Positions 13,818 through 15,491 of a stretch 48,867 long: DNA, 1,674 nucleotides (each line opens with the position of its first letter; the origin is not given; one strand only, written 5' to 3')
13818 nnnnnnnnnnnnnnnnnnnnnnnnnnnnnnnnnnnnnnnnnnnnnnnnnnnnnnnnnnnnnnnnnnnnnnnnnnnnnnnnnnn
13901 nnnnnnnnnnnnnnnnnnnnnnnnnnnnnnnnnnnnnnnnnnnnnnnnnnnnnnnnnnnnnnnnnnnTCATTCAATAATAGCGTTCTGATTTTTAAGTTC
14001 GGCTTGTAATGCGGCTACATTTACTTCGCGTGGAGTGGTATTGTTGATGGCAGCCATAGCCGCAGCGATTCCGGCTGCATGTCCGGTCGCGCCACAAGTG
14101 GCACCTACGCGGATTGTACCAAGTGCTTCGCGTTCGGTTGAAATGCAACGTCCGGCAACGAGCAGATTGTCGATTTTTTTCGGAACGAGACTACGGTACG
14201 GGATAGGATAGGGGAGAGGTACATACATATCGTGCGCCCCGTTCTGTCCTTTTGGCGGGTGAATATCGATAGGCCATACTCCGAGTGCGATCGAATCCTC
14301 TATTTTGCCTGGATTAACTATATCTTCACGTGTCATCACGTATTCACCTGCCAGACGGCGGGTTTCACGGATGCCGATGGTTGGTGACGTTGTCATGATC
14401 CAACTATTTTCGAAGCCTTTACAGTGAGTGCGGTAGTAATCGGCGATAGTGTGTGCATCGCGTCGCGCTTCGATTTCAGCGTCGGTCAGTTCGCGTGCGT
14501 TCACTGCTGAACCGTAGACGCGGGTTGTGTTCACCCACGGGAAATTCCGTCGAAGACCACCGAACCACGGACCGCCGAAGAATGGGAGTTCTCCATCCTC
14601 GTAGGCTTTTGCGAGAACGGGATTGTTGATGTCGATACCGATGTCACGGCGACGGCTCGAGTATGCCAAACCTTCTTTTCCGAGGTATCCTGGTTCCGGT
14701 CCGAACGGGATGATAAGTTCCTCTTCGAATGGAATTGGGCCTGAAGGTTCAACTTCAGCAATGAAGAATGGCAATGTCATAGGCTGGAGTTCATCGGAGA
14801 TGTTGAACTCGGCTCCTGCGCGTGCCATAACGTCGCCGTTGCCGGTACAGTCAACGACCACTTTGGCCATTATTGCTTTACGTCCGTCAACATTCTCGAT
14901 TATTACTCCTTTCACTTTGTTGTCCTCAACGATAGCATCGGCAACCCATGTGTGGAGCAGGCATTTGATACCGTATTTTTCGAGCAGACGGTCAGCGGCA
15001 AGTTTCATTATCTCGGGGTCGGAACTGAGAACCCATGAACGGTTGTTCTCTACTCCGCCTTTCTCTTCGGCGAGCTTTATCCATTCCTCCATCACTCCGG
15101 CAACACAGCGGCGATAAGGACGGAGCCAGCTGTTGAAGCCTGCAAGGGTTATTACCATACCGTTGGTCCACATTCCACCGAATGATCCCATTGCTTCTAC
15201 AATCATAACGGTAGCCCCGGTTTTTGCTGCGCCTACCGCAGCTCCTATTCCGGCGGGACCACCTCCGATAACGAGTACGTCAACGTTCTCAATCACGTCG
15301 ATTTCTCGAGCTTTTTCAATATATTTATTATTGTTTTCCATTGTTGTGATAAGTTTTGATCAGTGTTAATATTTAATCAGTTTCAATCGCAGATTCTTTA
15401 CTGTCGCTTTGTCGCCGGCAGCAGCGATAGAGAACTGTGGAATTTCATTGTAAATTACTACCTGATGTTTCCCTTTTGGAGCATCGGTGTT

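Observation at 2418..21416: Glycosidase-free Sus-like operon built from phospho-, sulfo- and acyl-esterases: candidate utilisation system for a phosphodiester-linked polymer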

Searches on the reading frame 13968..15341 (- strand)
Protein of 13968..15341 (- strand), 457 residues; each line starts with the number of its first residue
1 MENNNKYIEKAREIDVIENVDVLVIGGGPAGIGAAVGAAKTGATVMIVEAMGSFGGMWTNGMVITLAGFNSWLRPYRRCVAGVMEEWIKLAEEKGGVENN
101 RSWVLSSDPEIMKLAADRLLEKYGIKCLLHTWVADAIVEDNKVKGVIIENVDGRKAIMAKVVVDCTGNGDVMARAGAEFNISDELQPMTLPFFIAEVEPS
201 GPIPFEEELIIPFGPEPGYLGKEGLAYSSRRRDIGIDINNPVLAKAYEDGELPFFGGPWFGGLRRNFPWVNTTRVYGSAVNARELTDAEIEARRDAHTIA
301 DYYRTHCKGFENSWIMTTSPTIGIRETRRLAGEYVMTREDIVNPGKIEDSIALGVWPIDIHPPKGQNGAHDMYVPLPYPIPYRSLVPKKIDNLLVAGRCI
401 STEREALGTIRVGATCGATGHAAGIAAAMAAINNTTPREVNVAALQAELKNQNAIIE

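Call 3: search_protein_families(library=pfam, proteins=[window:13968-15341:-], max_evalue=0.01)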
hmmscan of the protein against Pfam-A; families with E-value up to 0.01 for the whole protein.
window:13968-15341:- (457 aa): 12 families
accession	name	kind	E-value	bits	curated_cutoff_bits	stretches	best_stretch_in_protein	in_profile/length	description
PF12831.13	FAD_oxidored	-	2.5e-108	363.5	27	1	21-449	1-416/416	FAD dependent oxidoreductase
PF00890.30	FAD_binding_2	-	1.9e-08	34.4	20.4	1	21-56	1-36/414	FAD binding domain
PF07992.20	Pyr_redox_2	-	2.7e-07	30.7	26.1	1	21-61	2-38/291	Pyridine nucleotide-disulphide oxidoreductase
PF01946.23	Thi4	-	2e-06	27.7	26.2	1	13-151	11-140/235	Thi4 family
PF01266.30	DAO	-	2.9e-05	24.2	27.9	1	21-98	1-85/353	FAD dependent oxidoreductase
PF00070.33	Pyr_redox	-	3.3e-05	24.7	22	0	101-149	31-80/82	Pyridine nucleotide-disulphide oxidoreductase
PF03486.20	HI0933_like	-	0.00022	21.2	50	1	21-55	2-36/244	HI0933-like protein Rossmann domain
PF05834.18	Lycopene_cycl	-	0.00023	20.8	23.4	1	21-169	1-142/380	Lycopene cyclase protein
PF13450.12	NAD_binding_8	-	0.00042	21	21.9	1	24-60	1-37/68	NAD(P)-binding Rossmann-like domain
PF01494.25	FAD_binding_3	-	0.00067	19.4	22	0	20-52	2-34/349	FAD binding domain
PF01134.28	GIDA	-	0.00072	19.2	22.1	1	21-168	1-150/391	Glucose inhibited division protein A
PF13738.12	Pyr_redox_3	-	0.0073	16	30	1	23-50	1-29/305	Pyridine nucleotide-disulphide oxidoreductase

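Call 6: search_protein_families(library=ncbifam, proteins=[window:13968-15341:-], max_evalue=0.01)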
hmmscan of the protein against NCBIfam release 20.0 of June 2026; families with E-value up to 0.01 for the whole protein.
window:13968-15341:- (457 aa): 72 families (the best 25 are shown)
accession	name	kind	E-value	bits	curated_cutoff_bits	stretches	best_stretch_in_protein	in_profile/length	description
NF041080.1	DGGGPL_reductase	equivalog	1.1e-09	37.7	580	1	121-187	106-175/447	digeranylgeranylglycerophospholipid reductase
NF004789.0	PRK06134.1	subfamily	1.9e-08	33.4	747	1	17-63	10-58/581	FAD-dependent oxidoreductase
TIGR02032.1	GG-red-SF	subfamily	6.7e-08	32.6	158.8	1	21-175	2-154/297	geranylgeranyl reductase family protein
TIGR01372.1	soxA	subfamily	1.3e-07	29.8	1164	1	18-59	167-208/996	sarcosine oxidase subunit alpha family protein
TIGR03997.1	mycofact_OYE_2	equivalog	5.6e-07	28.3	793.15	1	21-118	381-473/645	mycofactocin system FadH/OYE family oxidoreductase 2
NF003585.0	PRK05249.1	equivalog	8.4e-07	27.9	465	1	19-60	6-47/464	Si-specific NAD(P)(+) transhydrogenase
NF005511.0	PRK07121.1-4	equivalog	2.5e-06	26.2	466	1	8-64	9-65/553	FAD-binding protein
NF009477.0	PRK12843.1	equivalog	2.6e-06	26.2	758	1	9-57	6-54/578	FAD-dependent oxidoreductase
TIGR01790.1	carotene-cycl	subfamily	3.6e-06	26.4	209.5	1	21-172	1-142/387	lycopene cyclase family protein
NF005510.0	PRK07121.1-3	subfamily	3.9e-06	25.9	481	1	19-57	22-60/492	FAD-binding protein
TIGR00292.1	TIGR00292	equivalog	6.7e-06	25.5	148.3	1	14-151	16-143/254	sulfide-dependent adenosine diphosphate thiazole synthase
TIGR01350.1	lipoamide_DH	equivalog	8.5e-06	24.7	408.8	1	20-60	2-41/461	dihydrolipoyl dehydrogenase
TIGR03996.1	mycofact_OYE_1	hypoth_equivalog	9.2e-06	24.4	627.9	1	17-58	370-411/633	mycofactocin system FadH/OYE family oxidoreductase 1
NF005512.0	PRK07121.1-5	subfamily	1.2e-05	24.1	812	1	18-58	20-60/489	FAD-binding protein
TIGR03140.1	AhpF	equivalog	1.8e-05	23.5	502.9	1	11-50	204-243/515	alkyl hydroperoxide reductase subunit F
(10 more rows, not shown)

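Call 18: search_solved_structures(query=window:13968-15341:-, max_evalue=0.001)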
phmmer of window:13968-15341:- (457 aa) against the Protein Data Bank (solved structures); distinct sequences matched with E-value up to 0.001: 12.
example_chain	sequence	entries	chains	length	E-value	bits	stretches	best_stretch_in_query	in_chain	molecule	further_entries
6hk1_A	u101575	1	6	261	6.8e-07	31.6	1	14-169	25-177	Thiazole synthase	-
1y56_A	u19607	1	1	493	3.5e-06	29.3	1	19-146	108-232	hypothetical protein PH1363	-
4y4n_A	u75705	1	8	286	4.3e-06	29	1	14-169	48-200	Putative ribose 1,5-bisphosphate isomerase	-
1jeh_A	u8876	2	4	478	4.7e-05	25.6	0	19-60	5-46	DIHYDROLIPOAMIDE DEHYDROGENASE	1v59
3ab1_A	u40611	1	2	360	7.2e-05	25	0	13-129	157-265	Ferredoxin--NADP reductase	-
1dxl_A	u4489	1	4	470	0.0001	24.5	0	20-60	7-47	DIHYDROLIPOAMIDE DEHYDROGENASE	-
2yg7_A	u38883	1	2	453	0.00019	23.6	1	21-87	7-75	PUTRESCINE OXIDASE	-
2yg3_A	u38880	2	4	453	0.00019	23.6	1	21-87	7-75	PUTRESCINE OXIDASE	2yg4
2yg5_A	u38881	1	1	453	0.00019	23.6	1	21-87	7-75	PUTRESCINE OXIDASE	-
2i0z_A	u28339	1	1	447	0.00023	23.3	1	19-54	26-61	NAD(FAD)-utilizing dehydrogenases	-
1qo8_A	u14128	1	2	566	0.00044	22.4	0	8-100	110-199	FLAVOCYTOCHROME C3 FUMARATE REDUCTASE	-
9n4y_a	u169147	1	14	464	0.00075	21.6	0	17-60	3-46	Soluble pyridine nucleotide transhydrogenase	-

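Call 58: find_homologous_proteins(query=window:13968-15341:-, max_evalue=1e-30)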
Query window:13968-15341:- (457 aa): 6277 proteins with E <= 1e-30 among 8000 candidates; the best 120 are listed.
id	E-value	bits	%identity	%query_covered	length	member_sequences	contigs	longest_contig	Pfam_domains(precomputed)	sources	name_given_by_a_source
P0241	6.7e-283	956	91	100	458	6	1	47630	PF01946.24,PF00890.31,PF12831.14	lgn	-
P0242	3.9e-265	898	84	100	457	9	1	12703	PF00890.31,PF07992.21,PF01134.29,PF12831.14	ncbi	-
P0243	6.3e-253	858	83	96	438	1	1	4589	PF01266.31,PF00890.31,PF03486.21,PF12831.14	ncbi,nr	ncbi:MAG: FAD-dependent oxidoreductase, partial [Muribaculaceae bacterium]|nr:FAD-dependent oxidored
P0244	1.2e-242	824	77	100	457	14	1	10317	PF01946.24,PF00890.31,PF07992.21,PF03486.21,PF12831.14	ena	-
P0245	8.3e-235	798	75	100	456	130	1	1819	PF00890.31,PF07992.21,PF01134.29,PF12831.14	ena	-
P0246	6.8e-234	795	75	100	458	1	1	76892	PF00890.31,PF01134.29,PF12831.14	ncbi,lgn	-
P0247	1.2e-230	784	74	100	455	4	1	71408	PF01946.24,PF00890.31,PF07992.21,PF12831.14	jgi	-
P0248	8.4e-230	781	75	99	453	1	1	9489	PF01946.24,PF00890.31,PF07992.21,PF01134.29,PF12831.14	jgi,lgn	jgi:hypothetical protein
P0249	1.3e-229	781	72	100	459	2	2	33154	PF00890.31,PF03486.21,PF01134.29,PF12831.14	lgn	-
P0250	9.5e-229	778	73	98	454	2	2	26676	PF01946.24,PF00890.31,PF07992.21,PF01134.29,PF12831.14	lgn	-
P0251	3.1e-226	770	73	99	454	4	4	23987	PF01946.24,PF00890.31,PF01134.29,PF12831.14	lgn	-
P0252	4.8e-226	769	72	99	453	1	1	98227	PF01946.24,PF00890.31,PF12831.14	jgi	-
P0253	1.5e-225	767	72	99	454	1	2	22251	PF01946.24,PF00890.31,PF12831.14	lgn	-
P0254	4.9e-225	766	71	100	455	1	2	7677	PF01946.24,PF00890.31,PF12831.14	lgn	-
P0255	4.4e-223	759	71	100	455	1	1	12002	PF00890.31,PF03486.21,PF01134.29,PF12831.14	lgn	-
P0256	5.7e-223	759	69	100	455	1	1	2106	PF00890.31,PF07992.21,PF01134.29,PF12831.14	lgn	-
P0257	7.2e-221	752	70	99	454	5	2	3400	PF01946.24,PF00890.31,PF07992.21,PF12831.14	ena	-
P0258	3.2e-220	750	72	99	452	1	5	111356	PF01946.24,PF00890.31,PF07992.21,PF03486.21,PF01134.29,PF12831.14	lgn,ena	-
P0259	2.6e-219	747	68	100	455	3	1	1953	PF01946.24,PF00890.31,PF01134.29,PF12831.14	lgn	-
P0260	1.3e-218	745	69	100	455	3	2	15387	PF01946.24,PF00890.31,PF07992.21,PF12831.14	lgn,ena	-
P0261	4.0e-218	743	70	100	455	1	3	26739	PF01946.24,PF07992.21,PF12831.14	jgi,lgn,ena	-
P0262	6.6e-218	742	70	98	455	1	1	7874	PF01946.24,PF00890.31,PF07992.21,PF12831.14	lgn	-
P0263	7.0e-218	742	69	91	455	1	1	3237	PF01946.24,PF00890.31,PF07992.21,PF12831.14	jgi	jgi:hypothetical protein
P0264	1.3e-217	741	77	90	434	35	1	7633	PF00890.31,PF07992.21,PF01134.29,PF12831.14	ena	-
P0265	4.3e-217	740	69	99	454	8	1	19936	PF01946.24,PF13450.13,PF00890.31,PF07992.21,PF03486.21,PF01134.29,PF12831.14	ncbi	-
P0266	1.6e-216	738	69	98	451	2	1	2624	PF00890.31,PF07992.21,PF00070.34,PF03486.21,PF01134.29,PF12831.14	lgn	-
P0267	3.6e-216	737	67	99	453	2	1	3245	PF00890.31,PF07992.21,PF12831.14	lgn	-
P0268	5.5e-216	736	69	99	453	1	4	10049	PF01946.24,PF01266.31,PF00890.31,PF07992.21,PF03486.21,PF01134.29,PF12831.14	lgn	-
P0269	1.6e-215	734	69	99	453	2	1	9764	PF01946.24,PF01266.31,PF00890.31,PF07992.21,PF03486.21,PF01134.29,PF12831.14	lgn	-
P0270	2.5e-215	734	69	99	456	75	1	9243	PF01946.24,PF00890.31,PF07992.21,PF03486.21,PF12831.14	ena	-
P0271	3.9e-215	733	67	100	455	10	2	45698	PF01946.24,PF00890.31,PF01134.29,PF12831.14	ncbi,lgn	-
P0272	5.0e-215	733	69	99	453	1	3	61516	PF01946.24,PF12831.14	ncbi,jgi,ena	-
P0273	1.1e-214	732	69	100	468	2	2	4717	PF01946.24,PF00890.31,PF07992.21,PF12831.14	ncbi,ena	-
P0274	3.4e-214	730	69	99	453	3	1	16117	PF01946.24,PF00890.31,PF07992.21,PF12831.14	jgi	jgi:hypothetical protein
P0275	5.6e-214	729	69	99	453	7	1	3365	PF01946.24,PF07992.21,PF01134.29,PF12831.14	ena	-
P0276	5.9e-214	729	69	99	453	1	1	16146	PF01946.24,PF00890.31,PF07992.21,PF01134.29,PF12831.14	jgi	jgi:hypothetical protein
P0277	7.8e-214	729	69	99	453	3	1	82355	PF01946.24,PF07992.21,PF12831.14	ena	-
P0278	7.9e-214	729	69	99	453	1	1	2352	PF01946.24,PF07992.21,PF01134.29,PF12831.14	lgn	-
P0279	1.2e-213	728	67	100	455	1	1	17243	PF01946.24,PF00890.31,PF07992.21,PF12831.14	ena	-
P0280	2.0e-213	727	69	99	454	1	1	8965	PF01266.31,PF00890.31,PF07992.21,PF12831.14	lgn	-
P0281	2.4e-213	727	69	99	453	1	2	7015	PF01946.24,PF07992.21,PF01134.29,PF12831.14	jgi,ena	-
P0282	3.0e-213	727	69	99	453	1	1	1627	PF01946.24,PF00890.31,PF12831.14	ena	-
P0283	5.3e-213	726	68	99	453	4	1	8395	PF07992.21,PF01134.29,PF12831.14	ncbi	-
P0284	6.2e-213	726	67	100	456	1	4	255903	PF01946.24,PF01266.31,PF00890.31,PF07992.21,PF03486.21,PF01134.29,PF12831.14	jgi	jgi:hypothetical protein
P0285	6.5e-213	726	67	99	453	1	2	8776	PF00890.31,PF12831.14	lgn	-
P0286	1.0e-212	725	68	99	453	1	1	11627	PF01946.24,PF07992.21,PF01134.29,PF12831.14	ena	-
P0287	1.3e-212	725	68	99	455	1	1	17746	PF01946.24,PF00890.31,PF07992.21,PF01134.29,PF12831.14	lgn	-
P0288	1.9e-212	724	68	99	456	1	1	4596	PF01946.24,PF00890.31,PF07992.21,PF12831.14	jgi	-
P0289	2.3e-212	724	68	100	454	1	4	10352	PF01946.24,PF01266.31,PF00890.31,PF00070.34,PF01494.26,PF12831.14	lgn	-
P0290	2.6e-212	724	69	99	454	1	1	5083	PF01946.24,PF00890.31,PF12831.14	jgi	jgi:hypothetical protein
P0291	4.2e-212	723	66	99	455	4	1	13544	PF00890.31,PF07992.21,PF01134.29,PF12831.14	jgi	jgi:hypothetical protein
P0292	4.7e-212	723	69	99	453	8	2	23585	PF01946.24,PF07992.21,PF12831.14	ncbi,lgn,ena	-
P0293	1.1e-211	722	67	100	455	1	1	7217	PF00890.31,PF07992.21,PF12831.14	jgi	jgi:hypothetical protein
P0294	1.2e-211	722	66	99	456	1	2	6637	PF12831.14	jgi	jgi:hypothetical protein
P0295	2.3e-211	721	67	99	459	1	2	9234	PF00890.31,PF07992.21,PF01134.29,PF12831.14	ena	-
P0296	4.0e-211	720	67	99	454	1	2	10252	PF00890.31,PF07992.21,PF01134.29,PF12831.14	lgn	-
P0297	5.2e-211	719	67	99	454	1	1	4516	PF01946.24,PF00890.31,PF01134.29,PF12831.14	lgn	-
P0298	2.0e-210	718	68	99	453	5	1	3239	PF01946.24,PF00890.31,PF12831.14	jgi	jgi:hypothetical protein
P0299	4.2e-210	717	67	98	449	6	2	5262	PF01266.31,PF00890.31,PF03486.21,PF12831.14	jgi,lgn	jgi:hypothetical protein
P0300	6.2e-210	716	66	100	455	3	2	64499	PF01946.24,PF00890.31,PF07992.21,PF00070.34,PF01134.29,PF12831.14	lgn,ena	-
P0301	8.8e-210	715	68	99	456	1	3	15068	PF01946.24,PF00890.31,PF07992.21,PF01134.29,PF12831.14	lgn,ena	-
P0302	4.0e-209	713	65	99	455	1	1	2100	PF01946.24,PF13450.13,PF00890.31,PF07992.21,PF12831.14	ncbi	-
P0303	5.7e-209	713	67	100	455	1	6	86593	PF01946.24,PF00890.31,PF12831.14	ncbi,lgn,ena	-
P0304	8.8e-208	709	67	99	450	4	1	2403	PF01946.24,PF13450.13,PF00890.31,PF03486.21,PF12831.14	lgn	-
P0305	1.7e-207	708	66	100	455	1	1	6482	PF01946.24,PF00890.31,PF07992.21,PF01134.29,PF12831.14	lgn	-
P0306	5.8e-207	706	67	96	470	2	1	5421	PF01946.24,PF01266.31,PF00890.31,PF07992.21,PF03486.21,PF12831.14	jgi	-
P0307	1.3e-206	705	65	100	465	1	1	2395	PF00890.31,PF07992.21,PF01134.29,PF12831.14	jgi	jgi:hypothetical protein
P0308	1.3e-206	705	67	99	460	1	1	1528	PF00890.31,PF07992.21,PF01134.29,PF12831.14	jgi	jgi:ribulose 1,5-bisphosphate synthetase/thiazole synthase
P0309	5.6e-206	703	64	100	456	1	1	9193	PF00890.31,PF01134.29,PF12831.14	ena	-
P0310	1.3e-204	698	67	99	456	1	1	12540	PF01946.24,PF00890.31,PF07992.21,PF01134.29,PF12831.14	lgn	-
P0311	6.4e-204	696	65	99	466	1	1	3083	PF00890.31,PF07992.21,PF12831.14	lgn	-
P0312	2.0e-203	694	65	99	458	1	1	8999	PF00890.31,PF07992.21,PF01134.29,PF12831.14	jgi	jgi:hypothetical protein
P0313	2.0e-203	694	64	98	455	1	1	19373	PF01946.24,PF00890.31,PF07992.21,PF01134.29,PF12831.14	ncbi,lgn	-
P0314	2.1e-203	694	66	99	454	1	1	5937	PF00890.31,PF07992.21,PF12831.14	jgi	jgi:hypothetical protein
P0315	8.4e-202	689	65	99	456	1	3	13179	PF01946.24,PF01266.31,PF13450.13,PF00890.31,PF07992.21,PF03486.21,PF01134.29,PF12831.14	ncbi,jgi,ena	-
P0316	1.1e-201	689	66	99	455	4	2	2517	PF00890.31,PF07992.21,PF03486.21,PF01134.29,PF12831.14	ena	-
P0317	1.3e-201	688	66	94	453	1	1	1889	PF01946.24,PF01266.31,PF00890.31,PF07992.21,PF01134.29,PF12831.14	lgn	-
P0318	8.1e-201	686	64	91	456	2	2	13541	PF01946.24,PF01266.31,PF00890.31,PF07992.21,PF01134.29,PF12831.14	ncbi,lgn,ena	-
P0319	6.1e-200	683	63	99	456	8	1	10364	PF01946.24,PF00890.31,PF07992.21,PF12831.14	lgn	-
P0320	1.8e-199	681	64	99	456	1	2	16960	PF01946.24,PF00890.31,PF07992.21,PF12831.14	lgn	-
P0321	2.4e-199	681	64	99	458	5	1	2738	PF01946.24,PF00890.31,PF07992.21,PF00070.34,PF12831.14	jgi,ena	jgi:ribulose 1,5-bisphosphate synthetase/thiazole synthase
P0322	2.9e-199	681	64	98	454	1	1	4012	PF01946.24,PF00890.31,PF07992.21,PF01134.29,PF12831.14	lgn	-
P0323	2.9e-199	681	64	99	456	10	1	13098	PF01946.24,PF00890.31,PF07992.21,PF01134.29,PF12831.14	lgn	-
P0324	3.9e-198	677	62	99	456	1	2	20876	PF01946.24,PF00890.31,PF03486.21,PF01134.29,PF12831.14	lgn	-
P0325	5.8e-198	676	63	99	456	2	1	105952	PF01946.24,PF00890.31,PF07992.21,PF01134.29,PF12831.14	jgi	jgi:ribulose 1,5-bisphosphate synthetase/thiazole synthase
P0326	7.2e-198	676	64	99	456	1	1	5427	PF01946.24,PF00890.31,PF07992.21,PF01134.29,PF12831.14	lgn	-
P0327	3.2e-197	674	63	98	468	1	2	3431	PF01946.24,PF00890.31,PF01134.29,PF12831.14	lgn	-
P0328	4.0e-197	674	62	99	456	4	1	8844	PF01946.24,PF00890.31,PF07992.21,PF00070.34,PF12831.14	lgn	-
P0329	5.6e-197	673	63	99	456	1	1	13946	PF01946.24,PF00890.31,PF07992.21,PF12831.14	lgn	-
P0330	1.7e-196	672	62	99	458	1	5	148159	PF01946.24,PF00890.31,PF12831.14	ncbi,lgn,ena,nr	ncbi:MAG TPA: FAD-dependent oxidoreductase [Niabella sp.]|nr:FAD-dependent oxidoreductase [Niabella 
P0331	4.4e-196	670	63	99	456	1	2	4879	PF01946.24,PF01266.31,PF00890.31,PF07992.21,PF01134.29,PF12831.14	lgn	-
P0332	5.1e-196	670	63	99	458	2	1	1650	PF01946.24,PF00890.31,PF07992.21,PF12831.14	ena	-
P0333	8.9e-196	669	63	100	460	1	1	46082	PF01946.24,PF13450.13,PF00890.31,PF07992.21,PF12831.14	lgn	-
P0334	3.3e-194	664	62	99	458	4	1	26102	PF01946.24,PF00890.31,PF01134.29,PF12831.14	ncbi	-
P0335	4.7e-194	664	61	100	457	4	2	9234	PF01946.24,PF00890.31,PF07992.21,PF12831.14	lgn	-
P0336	5.9e-194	663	62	99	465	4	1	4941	PF00890.31,PF07992.21,PF12831.14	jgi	-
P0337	1.7e-192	658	62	99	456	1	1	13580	PF01946.24,PF00890.31,PF07992.21,PF01134.29,PF12831.14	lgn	-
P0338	8.5e-191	653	61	99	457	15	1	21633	PF01946.24,PF00890.31,PF07992.21,PF01134.29,PF12831.14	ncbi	-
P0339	1.0e-189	649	62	99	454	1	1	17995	PF01946.24,PF00890.31,PF07992.21,PF01494.26,PF12831.14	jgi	jgi:hypothetical protein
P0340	1.7e-188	645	62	99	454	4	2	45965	PF01946.24,PF00890.31,PF07992.21,PF01134.29,PF12831.14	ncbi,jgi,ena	-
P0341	6.2e-186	637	62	99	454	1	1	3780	PF12831.14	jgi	jgi:hypothetical protein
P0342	4.3e-183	627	58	99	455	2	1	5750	PF01946.24,PF00890.31,PF12831.14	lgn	-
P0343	8.5e-181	620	58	99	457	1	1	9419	PF01946.24,PF01266.31,PF00890.31,PF07992.21,PF01134.29,PF12831.14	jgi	-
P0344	1.6e-172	593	59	98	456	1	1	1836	PF01946.24,PF00890.31,PF07992.21,PF01134.29,PF12831.14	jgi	jgi:hypothetical protein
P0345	6.9e-171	587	58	98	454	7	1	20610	PF01946.24,PF00890.31,PF07992.21,PF01134.29,PF12831.14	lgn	-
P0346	9.2e-171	587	58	99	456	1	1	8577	PF01946.24,PF00890.31,PF07992.21,PF01134.29,PF12831.14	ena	-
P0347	9.7e-168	577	59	98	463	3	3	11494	PF01946.24,PF01266.31,PF12831.14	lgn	-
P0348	2.3e-165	569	56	99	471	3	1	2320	PF01946.24,PF00890.31,PF07992.21,PF01134.29,PF01494.26,PF12831.14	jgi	jgi:hypothetical protein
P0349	4.5e-165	568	57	99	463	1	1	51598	PF01946.24,PF01266.31,PF01494.26,PF12831.14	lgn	-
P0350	1.4e-163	563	60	88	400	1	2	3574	PF12831.14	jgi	jgi:hypothetical protein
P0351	1.1e-162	560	56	99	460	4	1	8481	PF01946.24,PF13450.13,PF00890.31,PF01134.29,PF01494.26,PF12831.14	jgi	jgi:hypothetical protein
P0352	5.2e-162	558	56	98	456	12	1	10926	PF01946.24,PF13450.13,PF00890.31,PF12831.14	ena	-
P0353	1.3e-161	557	56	99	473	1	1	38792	PF01946.24,PF01266.31,PF13450.13,PF12831.14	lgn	-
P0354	3.1e-160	552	56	98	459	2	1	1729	PF01266.31,PF00890.31,PF12831.14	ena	-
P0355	6.3e-160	551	54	90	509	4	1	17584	PF01946.24,PF01266.31,PF00890.31,PF01494.26,PF12831.14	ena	-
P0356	6.4e-160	551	56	99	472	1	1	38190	PF01946.24,PF01266.31,PF07992.21,PF01494.26,PF12831.14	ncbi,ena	-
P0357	1.9e-159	549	55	98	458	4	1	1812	PF01946.24,PF00890.31,PF01494.26,PF12831.14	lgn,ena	-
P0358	2.1e-159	549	54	98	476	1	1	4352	PF01946.24,PF00890.31,PF12831.14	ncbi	-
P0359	3.1e-159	549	55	98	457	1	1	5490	PF01946.24,PF01266.31,PF13450.13,PF00890.31,PF07992.21,PF01494.26,PF12831.14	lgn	-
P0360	3.6e-159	549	54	98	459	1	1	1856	PF01946.24,PF01266.31,PF01494.26,PF12831.14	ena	-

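Call 59: find_encoding_contigs(protein=P0284, flank=10000, max_places=2)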
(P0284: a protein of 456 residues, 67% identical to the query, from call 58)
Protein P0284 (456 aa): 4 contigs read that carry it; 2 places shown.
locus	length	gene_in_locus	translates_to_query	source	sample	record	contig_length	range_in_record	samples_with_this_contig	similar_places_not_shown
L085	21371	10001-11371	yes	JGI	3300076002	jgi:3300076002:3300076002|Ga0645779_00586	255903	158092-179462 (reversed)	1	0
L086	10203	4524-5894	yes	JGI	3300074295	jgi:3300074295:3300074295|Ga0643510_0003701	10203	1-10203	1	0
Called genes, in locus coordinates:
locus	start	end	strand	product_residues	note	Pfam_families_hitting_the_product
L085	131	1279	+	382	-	PF09603:Fib_succ_major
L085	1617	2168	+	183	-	PF07638:Sigma70_ECF, PF04542:Sigma70_r2, PF08281:Sigma70_r4_2, PF04545:Sigma70_r4 (weak)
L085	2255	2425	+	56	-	-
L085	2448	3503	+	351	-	PF04773:FecR, PF16344:FecR_C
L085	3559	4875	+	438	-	PF00753:Lactamase_B (faint)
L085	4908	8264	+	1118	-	PF07660:STN (weak), PF13620:CarboxypepD_reg, PF13715:CarbopepD_reg_2, PF07715:Plug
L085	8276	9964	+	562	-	PF14322:SusD-like_3, PF07980:SusD_RagB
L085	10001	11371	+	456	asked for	PF01946:Thi4 (faint), PF00890:FAD_binding_2 (weak), PF01134:GIDA (weak), PF01266:DAO (faint), PF03486:HI0933_like (faint), PF07992:Pyr_redox_2 (faint), PF12831:FAD_oxidored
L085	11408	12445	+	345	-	PF08240:ADH_N, PF00107:ADH_zinc_N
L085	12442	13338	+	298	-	PF00294:PfkB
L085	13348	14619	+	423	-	-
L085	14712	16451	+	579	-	PF00474:SSF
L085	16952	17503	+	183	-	PF00665:rve, PF13683:rve_3, PF13333:rve_2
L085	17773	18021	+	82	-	-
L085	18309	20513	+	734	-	-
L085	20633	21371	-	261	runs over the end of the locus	-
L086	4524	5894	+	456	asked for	PF01946:Thi4 (faint), PF00890:FAD_binding_2 (weak), PF01134:GIDA (weak), PF01266:DAO (faint), PF03486:HI0933_like (faint), PF07992:Pyr_redox_2 (faint), PF12831:FAD_oxidored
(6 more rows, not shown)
